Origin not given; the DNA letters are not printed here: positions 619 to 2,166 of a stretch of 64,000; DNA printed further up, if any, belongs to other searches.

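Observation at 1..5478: Type II polyketide-synthase-like cassette (KS, Cys-less KS paralog, ACP, two cyclases, KR, exporter) in a low-GC genome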

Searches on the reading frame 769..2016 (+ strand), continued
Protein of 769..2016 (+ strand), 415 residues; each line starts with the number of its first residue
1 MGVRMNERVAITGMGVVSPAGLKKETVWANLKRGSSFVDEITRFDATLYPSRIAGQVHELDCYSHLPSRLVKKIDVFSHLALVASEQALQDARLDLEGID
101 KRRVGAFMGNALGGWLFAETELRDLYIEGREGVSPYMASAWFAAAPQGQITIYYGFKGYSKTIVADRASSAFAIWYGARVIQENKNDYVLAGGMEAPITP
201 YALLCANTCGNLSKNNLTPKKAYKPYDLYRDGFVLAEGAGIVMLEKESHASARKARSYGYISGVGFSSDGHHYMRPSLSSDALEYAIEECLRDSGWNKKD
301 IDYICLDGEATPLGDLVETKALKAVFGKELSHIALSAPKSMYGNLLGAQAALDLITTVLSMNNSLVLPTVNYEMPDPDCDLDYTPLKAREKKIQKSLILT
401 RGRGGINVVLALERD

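Call 43: list_cluster_members(proteins=[P0243, P0247, P0248, P0249, P0255, P0256, P0259, P0269, P0273, P0276])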
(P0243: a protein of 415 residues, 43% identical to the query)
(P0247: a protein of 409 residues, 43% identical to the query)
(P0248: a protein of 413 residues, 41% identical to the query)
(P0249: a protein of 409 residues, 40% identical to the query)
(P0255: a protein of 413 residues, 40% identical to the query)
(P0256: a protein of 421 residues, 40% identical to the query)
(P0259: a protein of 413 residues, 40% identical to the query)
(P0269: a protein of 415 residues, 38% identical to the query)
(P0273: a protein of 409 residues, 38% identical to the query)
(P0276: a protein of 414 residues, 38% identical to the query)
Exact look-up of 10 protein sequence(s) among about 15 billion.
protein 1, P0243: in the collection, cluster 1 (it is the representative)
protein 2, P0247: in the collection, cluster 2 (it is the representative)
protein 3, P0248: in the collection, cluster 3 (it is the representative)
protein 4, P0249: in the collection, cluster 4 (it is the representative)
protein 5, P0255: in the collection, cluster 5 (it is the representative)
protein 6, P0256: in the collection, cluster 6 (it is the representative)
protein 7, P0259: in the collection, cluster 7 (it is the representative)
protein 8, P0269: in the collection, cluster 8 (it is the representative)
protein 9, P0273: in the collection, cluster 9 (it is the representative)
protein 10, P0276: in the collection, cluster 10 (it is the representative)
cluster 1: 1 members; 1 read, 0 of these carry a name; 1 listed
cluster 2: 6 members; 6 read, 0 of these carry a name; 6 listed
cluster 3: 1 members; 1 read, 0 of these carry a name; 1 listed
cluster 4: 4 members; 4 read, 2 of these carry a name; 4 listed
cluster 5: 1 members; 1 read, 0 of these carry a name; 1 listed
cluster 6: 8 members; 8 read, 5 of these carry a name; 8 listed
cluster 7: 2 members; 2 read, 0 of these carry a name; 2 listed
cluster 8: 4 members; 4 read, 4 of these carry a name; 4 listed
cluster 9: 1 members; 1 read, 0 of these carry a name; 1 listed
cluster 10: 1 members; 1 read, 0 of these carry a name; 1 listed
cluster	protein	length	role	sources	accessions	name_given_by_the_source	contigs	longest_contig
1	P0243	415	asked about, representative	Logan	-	-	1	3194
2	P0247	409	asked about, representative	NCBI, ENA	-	-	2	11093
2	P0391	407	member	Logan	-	-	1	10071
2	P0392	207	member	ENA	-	-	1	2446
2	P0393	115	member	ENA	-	-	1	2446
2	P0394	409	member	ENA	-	-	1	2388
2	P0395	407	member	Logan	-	-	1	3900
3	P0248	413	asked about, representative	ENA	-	-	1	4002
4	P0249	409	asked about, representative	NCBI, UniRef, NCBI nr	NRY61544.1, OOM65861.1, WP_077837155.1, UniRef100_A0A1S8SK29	beta-ketoacyl-[acyl-carrier-protein] synthase family protein [Clostridium beijerinckii] | 3-oxoacyl-[acyl-carrier-protein] synthase 2 n=1 Tax=Clostridium beijerinckii TaxID=1520 ... | beta-ketoacyl synthase N-terminal-like domain-containing protein [Clostridium ...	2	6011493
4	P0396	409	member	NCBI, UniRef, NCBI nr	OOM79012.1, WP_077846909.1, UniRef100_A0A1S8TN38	3-oxoacyl-[acyl-carrier-protein] synthase 2 [Clostridium puniceum] | 3-oxoacyl-[acyl-carrier-protein] synthase 2 n=1 Tax=Clostridium puniceum TaxID=29367 ... | beta-ketoacyl synthase N-terminal-like domain-containing protein [Clostridium puniceum]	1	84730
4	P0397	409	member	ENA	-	-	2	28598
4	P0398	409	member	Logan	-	-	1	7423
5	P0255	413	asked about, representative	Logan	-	-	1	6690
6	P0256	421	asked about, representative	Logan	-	-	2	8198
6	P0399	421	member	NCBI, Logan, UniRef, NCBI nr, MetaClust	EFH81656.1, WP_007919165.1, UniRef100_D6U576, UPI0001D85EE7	beta-ketoacyl-[acyl-carrier-protein] synthase family protein [Ktedonobacter racemifer] | Beta-ketoacyl synthase n=1 Tax=Ktedonobacter racemifer DSM 44963 TaxID=485913 ... | status=active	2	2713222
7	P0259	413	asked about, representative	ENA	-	-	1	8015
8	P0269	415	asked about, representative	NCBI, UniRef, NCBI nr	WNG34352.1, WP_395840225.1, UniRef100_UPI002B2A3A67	beta-ketoacyl-[acyl-carrier-protein] synthase family protein [Archangium violaceum] | beta-ketoacyl-[acyl-carrier-protein] synthase family protein n=1 Tax=Archangium violaceum ...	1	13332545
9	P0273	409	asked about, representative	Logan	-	-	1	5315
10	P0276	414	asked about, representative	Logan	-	-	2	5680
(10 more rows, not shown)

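Call 47: find_homologous_proteins(query=P0247, max_evalue=1e-30)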
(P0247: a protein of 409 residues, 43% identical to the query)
Query P0247 (409 aa): 3412 proteins with E <= 1e-30 among 8000 candidates; the best 120 are listed.
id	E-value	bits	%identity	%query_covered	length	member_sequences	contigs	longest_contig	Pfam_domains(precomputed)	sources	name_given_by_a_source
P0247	1.6e-269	912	100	100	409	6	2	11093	PF00109.33,PF02801.29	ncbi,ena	-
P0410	3.4e-180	618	66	100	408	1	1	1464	PF00109.33,PF02801.29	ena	-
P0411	3.4e-178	611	66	100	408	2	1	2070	PF00109.33,PF02801.29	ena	-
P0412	8.9e-168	577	63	100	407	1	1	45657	PF00109.33,PF02801.29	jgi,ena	-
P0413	2.1e-167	575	63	100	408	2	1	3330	PF00109.33,PF02801.29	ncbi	-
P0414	6.4e-167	574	63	100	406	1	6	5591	PF00109.33,PF02801.29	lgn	-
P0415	1.7e-166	573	64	100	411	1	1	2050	PF00109.33,PF02801.29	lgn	-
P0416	1.8e-166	572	63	100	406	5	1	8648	PF00109.33,PF02801.29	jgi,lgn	-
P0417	8.5e-166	570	62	100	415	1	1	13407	PF00109.33,PF02801.29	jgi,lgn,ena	-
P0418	1.4e-165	570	63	100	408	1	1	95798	PF00109.33,PF02801.29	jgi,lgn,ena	-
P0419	1.0e-164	567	61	100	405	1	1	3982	PF00109.33,PF02801.29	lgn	-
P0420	1.3e-160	553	62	99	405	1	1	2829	PF00109.33,PF00108.30,PF02801.29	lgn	-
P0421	1.4e-160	553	64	99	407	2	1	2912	PF00109.33,PF02801.29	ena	-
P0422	6.6e-158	544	61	99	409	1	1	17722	PF00109.33,PF02801.29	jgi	jgi:3-oxoacyl-[acyl-carrier-protein] synthase II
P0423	1.0e-155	537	60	100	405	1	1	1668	PF00109.33,PF02801.29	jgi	jgi:3-oxoacyl-(acyl-carrier-protein) synthase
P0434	3.4e-143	496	58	99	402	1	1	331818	PF00109.33,PF02801.29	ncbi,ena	-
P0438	1.4e-118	415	50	99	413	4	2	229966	PF00109.33,PF02801.29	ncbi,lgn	-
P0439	1.2e-117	412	49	99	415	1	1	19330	PF00109.33,PF00108.30,PF02801.29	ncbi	ncbi:MAG: beta-ketoacyl-[acyl-carrier-protein] synthase family protein [Nitrospirota bacterium]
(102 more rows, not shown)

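Call 48: find_encoding_contigs(protein=P0418, flank=10000, max_places=2)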
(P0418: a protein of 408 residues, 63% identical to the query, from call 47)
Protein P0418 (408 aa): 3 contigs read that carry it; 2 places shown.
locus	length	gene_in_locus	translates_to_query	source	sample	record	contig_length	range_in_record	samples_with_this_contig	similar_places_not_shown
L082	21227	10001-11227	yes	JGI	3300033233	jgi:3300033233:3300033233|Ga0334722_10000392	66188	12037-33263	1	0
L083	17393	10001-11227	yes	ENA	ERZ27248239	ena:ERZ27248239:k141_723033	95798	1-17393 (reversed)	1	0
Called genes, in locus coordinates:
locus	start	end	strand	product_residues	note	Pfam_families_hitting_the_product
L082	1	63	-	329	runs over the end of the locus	PF01073:3Beta_HSD (faint), PF01370:Epimerase, PF16363:GDP_Man_Dehyd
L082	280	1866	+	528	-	-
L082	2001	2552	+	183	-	PF03551:PadR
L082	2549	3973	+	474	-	PF01136:Peptidase_U32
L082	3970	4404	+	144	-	-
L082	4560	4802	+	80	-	-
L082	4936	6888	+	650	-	PF02730:AFOR_N, PF01314:AFOR_C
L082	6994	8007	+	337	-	PF02558:ApbA, PF03721:UDPG_MGDP_dh_N (weak), PF08546:ApbA_C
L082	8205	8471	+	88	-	-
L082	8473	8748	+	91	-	-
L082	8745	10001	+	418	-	PF00109:ketoacyl-synt, PF02801:Ketoacyl-synt_C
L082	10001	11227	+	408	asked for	PF00109:ketoacyl-synt, PF02801:Ketoacyl-synt_C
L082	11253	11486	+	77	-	PF00550:PP-binding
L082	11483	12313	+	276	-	PF04199:Cyclase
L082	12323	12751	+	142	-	PF10604:Polyketide_cyc2 (weak), PF03364:Polyketide_cyc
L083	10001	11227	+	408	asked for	PF00109:ketoacyl-synt, PF02801:Ketoacyl-synt_C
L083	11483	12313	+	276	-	PF04199:Cyclase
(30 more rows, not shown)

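Call 49: find_encoding_contigs(protein=P0438, flank=10000, max_places=2)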
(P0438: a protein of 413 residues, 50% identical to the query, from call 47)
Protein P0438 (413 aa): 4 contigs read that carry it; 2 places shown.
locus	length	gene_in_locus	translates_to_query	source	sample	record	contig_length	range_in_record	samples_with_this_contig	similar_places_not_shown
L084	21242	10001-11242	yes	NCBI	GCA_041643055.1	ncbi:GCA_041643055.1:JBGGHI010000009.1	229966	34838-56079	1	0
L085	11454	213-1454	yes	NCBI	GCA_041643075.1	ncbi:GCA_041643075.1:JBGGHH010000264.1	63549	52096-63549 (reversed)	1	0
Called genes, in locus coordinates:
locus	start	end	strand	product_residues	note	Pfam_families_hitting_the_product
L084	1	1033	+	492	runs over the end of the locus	PF00890:FAD_binding_2 (faint), PF01266:DAO (faint), PF01593:Amino_oxidase, PF07992:Pyr_redox_2 (faint), PF13450:NAD_binding_8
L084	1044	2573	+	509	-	PF00070:Pyr_redox (faint), PF00890:FAD_binding_2, PF00996:GDI (faint), PF01266:DAO (weak), PF01494:FAD_binding_3 (weak), PF12831:FAD_oxidored (weak), PF01593:Amino_oxidase, PF13450:NAD_binding_8, +2 more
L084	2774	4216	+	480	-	PF01136:Peptidase_U32, PF11084:DUF2621 (weak)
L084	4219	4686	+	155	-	-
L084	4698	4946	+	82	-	PF11084:DUF2621 (weak)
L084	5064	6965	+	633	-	PF02730:AFOR_N, PF01314:AFOR_C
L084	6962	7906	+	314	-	PF01210:NAD_Gly3P_dh_N (weak), PF02558:ApbA, PF03807:F420_oxidored, PF08546:ApbA_C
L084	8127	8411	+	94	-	-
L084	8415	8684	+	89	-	-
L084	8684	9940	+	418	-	PF00109:ketoacyl-synt, PF02801:Ketoacyl-synt_C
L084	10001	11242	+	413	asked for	PF00109:ketoacyl-synt, PF02801:Ketoacyl-synt_C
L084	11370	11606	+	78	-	PF00550:PP-binding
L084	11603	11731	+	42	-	-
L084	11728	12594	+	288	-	PF04199:Cyclase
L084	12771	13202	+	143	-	PF10604:Polyketide_cyc2, PF03364:Polyketide_cyc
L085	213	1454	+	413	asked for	PF00109:ketoacyl-synt, PF02801:Ketoacyl-synt_C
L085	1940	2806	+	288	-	PF04199:Cyclase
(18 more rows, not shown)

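Call 50: find_encoding_contigs(protein=P0434, flank=10000, max_places=2)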
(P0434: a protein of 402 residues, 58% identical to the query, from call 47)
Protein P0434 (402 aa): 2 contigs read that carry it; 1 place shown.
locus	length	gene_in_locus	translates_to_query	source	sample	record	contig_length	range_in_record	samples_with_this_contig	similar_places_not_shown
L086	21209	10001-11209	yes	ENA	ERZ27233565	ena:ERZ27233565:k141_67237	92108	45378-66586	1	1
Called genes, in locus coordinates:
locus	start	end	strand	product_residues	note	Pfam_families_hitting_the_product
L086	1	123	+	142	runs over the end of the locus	PF02472:ExbD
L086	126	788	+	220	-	PF02570:CbiC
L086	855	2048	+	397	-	PF00155:Aminotran_1_2, PF01041:DegT_DnrJ_EryC1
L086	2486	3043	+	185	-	PF03551:PadR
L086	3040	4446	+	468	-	PF01136:Peptidase_U32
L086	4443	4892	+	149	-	-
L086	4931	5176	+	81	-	-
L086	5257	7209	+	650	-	PF02730:AFOR_N, PF01314:AFOR_C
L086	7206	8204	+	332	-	PF01210:NAD_Gly3P_dh_N (weak), PF02558:ApbA, PF03721:UDPG_MGDP_dh_N (weak), PF08546:ApbA_C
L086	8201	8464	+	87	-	-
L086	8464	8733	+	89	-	-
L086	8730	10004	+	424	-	PF00109:ketoacyl-synt, PF02801:Ketoacyl-synt_C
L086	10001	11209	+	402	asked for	PF00109:ketoacyl-synt, PF02801:Ketoacyl-synt_C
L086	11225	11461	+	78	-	PF00550:PP-binding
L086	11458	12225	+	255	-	PF04199:Cyclase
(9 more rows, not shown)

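Call 61: search_solved_structures(query=L001:8158-8742:+, max_evalue=10)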
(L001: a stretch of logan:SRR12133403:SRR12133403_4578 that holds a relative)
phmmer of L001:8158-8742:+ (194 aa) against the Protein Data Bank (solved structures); distinct sequences matched with E-value up to 10: 4.
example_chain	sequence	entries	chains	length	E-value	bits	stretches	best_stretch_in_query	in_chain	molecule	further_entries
5yw3_A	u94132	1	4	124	0.16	15.1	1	86-144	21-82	Pseudoazurin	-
5xmo_A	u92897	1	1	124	0.23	14.6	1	89-144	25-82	Pseudoazurin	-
2ux6_A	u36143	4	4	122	0.29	14.3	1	86-149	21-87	PSEUDOAZURIN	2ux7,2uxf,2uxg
9m62_A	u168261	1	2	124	0.83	12.8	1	77-144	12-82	Pseudoazurin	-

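Call 69: find_encoding_contigs(protein=P0249, flank=10000, max_places=1)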
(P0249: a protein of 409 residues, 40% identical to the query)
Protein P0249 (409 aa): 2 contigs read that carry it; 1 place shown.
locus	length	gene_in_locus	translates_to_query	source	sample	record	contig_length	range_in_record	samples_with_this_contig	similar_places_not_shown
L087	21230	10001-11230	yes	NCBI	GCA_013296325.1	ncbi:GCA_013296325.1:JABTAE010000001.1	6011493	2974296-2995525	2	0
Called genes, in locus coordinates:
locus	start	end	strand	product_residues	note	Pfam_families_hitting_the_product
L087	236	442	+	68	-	-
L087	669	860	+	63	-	-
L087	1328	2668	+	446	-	PF04101:Glyco_tran_28_C (weak), PF06722:EryCIII-like_C, PF00201:UDPGT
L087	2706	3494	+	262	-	PF00440:TetR_N, PF14246:TetR_C_7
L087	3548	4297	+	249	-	PF00072:Response_reg, PF04397:LytTR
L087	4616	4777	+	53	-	PF13936:HTH_38 (weak)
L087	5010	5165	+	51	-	-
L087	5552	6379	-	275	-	PF13546:DDE_5 (faint)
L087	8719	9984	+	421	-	PF00109:ketoacyl-synt, PF02801:Ketoacyl-synt_C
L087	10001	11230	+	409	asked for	PF00109:ketoacyl-synt, PF00108:Thiolase_N (faint), PF02801:Ketoacyl-synt_C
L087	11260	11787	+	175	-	-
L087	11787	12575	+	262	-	PF04199:Cyclase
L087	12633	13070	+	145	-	PF03364:Polyketide_cyc (weak)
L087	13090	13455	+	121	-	PF01648:ACPS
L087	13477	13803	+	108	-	PF02627:CMD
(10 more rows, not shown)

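Call 70: find_encoding_contigs(protein=P0439, flank=10000, max_places=1)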
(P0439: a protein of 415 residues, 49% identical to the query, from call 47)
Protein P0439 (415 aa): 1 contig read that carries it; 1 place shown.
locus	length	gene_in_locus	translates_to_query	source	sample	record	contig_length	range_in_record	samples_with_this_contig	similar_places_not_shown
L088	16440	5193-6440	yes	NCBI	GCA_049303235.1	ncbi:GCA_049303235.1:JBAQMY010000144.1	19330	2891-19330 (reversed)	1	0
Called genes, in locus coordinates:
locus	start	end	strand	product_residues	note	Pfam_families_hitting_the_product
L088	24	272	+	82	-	PF11084:DUF2621 (weak)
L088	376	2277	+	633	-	PF02730:AFOR_N, PF01314:AFOR_C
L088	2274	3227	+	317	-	PF01210:NAD_Gly3P_dh_N (weak), PF02558:ApbA, PF03807:F420_oxidored, PF08546:ApbA_C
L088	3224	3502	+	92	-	-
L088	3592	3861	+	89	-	-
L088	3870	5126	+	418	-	PF00109:ketoacyl-synt, PF02801:Ketoacyl-synt_C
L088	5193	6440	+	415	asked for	PF00109:ketoacyl-synt, PF00108:Thiolase_N (faint), PF02801:Ketoacyl-synt_C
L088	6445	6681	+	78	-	PF00550:PP-binding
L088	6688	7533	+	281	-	PF04199:Cyclase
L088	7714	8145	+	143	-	PF10604:Polyketide_cyc2, PF03364:Polyketide_cyc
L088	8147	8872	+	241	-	PF03358:FMN_red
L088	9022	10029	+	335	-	PF04392:ABC_sub_bind, PF13458:Peripla_BP_6, PF13407:Peripla_BP_4 (weak)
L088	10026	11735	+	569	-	PF02743:dCache_1, PF00672:HAMP, PF01966:HD, PF13487:HD_5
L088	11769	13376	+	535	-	PF00069:Pkinase, PF01636:APH (faint), PF07714:PK_Tyr_Ser-Thr, PF08308:PEGA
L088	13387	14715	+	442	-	PF01436:NHL (weak), PF24684:Vgb_lyase, PF25021:TEN_NHL (faint), PF08450:SGL (faint), PF13449:Phytase-like (faint), PF06739:SBBP (faint), PF17170:DUF5128 (weak), PF01436:NHL (weak)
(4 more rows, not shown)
